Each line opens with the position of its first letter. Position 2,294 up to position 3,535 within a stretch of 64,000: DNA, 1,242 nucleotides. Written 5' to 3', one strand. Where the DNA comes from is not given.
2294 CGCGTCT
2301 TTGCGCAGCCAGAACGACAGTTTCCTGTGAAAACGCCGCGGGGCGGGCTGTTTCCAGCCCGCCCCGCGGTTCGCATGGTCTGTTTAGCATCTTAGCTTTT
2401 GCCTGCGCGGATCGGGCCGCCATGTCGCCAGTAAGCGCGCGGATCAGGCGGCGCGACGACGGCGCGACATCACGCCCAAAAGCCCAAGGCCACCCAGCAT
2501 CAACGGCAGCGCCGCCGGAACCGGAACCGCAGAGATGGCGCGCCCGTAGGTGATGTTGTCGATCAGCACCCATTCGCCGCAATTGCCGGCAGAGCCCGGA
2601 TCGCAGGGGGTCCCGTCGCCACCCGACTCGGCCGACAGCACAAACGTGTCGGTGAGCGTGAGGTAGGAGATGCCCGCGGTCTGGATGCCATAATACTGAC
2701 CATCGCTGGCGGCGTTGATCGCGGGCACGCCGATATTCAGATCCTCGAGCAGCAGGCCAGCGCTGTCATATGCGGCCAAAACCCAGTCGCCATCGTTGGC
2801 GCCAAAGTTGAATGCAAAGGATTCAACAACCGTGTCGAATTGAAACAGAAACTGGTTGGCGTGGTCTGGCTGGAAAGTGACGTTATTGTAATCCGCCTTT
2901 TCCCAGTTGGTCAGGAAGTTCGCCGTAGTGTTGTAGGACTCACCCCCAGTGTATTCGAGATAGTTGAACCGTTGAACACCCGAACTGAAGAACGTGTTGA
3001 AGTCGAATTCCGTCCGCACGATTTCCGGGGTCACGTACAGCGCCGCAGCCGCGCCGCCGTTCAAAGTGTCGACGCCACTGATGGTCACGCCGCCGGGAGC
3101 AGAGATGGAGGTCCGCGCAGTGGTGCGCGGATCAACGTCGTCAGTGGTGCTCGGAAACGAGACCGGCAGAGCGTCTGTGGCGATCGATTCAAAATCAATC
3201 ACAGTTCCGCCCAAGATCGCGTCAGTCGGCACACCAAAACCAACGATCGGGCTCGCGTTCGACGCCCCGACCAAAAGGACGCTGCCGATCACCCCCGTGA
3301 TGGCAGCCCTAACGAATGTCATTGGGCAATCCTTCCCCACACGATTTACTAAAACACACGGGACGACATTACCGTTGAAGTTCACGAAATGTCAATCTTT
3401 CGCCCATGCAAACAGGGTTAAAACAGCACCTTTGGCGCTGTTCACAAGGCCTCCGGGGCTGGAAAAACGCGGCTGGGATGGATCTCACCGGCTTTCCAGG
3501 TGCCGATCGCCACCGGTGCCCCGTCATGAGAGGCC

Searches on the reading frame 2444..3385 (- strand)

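Call 5: search_protein_families(library=ncbifam, proteins=[window:2444-3385:-], max_evalue=1)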
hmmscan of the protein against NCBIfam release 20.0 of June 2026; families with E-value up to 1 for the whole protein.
window:2444-3385:- (313 aa): 10 families
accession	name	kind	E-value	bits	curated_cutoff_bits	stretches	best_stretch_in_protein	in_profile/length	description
NF033554.9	floc_PepA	equivalog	6.3e-07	29.5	80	1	103-311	40-259/261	flocculation-associated PEP-CTERM protein PepA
NF038126.1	PEP_CTERM_FxDxF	subfamily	5.5e-06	26.7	50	1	283-310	138-165/165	FxDxF family PEP-CTERM protein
TIGR03370.1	VPLPA-CTERM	domain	5.4e-05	23.1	25.35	1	287-311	1-25/25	VPLPA-CTERM sorting domain-containing protein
NF038129.1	PEP_NF038129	equivalog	0.00034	20.5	65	1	283-310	167-194/194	NF038129 family PEP-CTERM protein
NF038124.1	PEP_CTERM_TLD_A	exception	0.0023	17.6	100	1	283-311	207-235/235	PEP_CTERM-anchored TLD domain-containing protein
NF038120.1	PEP_CTERM_QFxxD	subfamily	0.0061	16.4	80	1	275-311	185-215/215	NF038120 family PEP-CTERM protein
NF035944.1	PEPxxWA-CTERM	domain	0.027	14.4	35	1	287-310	1-24/24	PEPxxWA-CTERM sorting domain-containing protein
TIGR02595.1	PEP_CTERM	domain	0.063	14.1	16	1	287-311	1-23/24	PEP-CTERM sorting domain-containing protein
NF038119.1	PEP_CTERM_MHFG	equivalog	0.076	13.3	100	1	282-311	231-260/260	MHFG family PEP-CTERM protein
NF041927.1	Xrt_dep_XDP1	equivalog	0.38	10.7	125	1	285-311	217-241/242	exosortase-dependent surface protein XDP1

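Call 6: search_protein_families(library=pfam, proteins=[window:2444-3385:-], max_evalue=1)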
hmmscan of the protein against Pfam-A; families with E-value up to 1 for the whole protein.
window:2444-3385:- (313 aa): 1 family
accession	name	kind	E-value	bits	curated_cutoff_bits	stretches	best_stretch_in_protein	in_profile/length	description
PF07589.16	PEP-CTERM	-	9.8e-05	22.7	20.7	1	286-310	1-24/24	PEP-CTERM motif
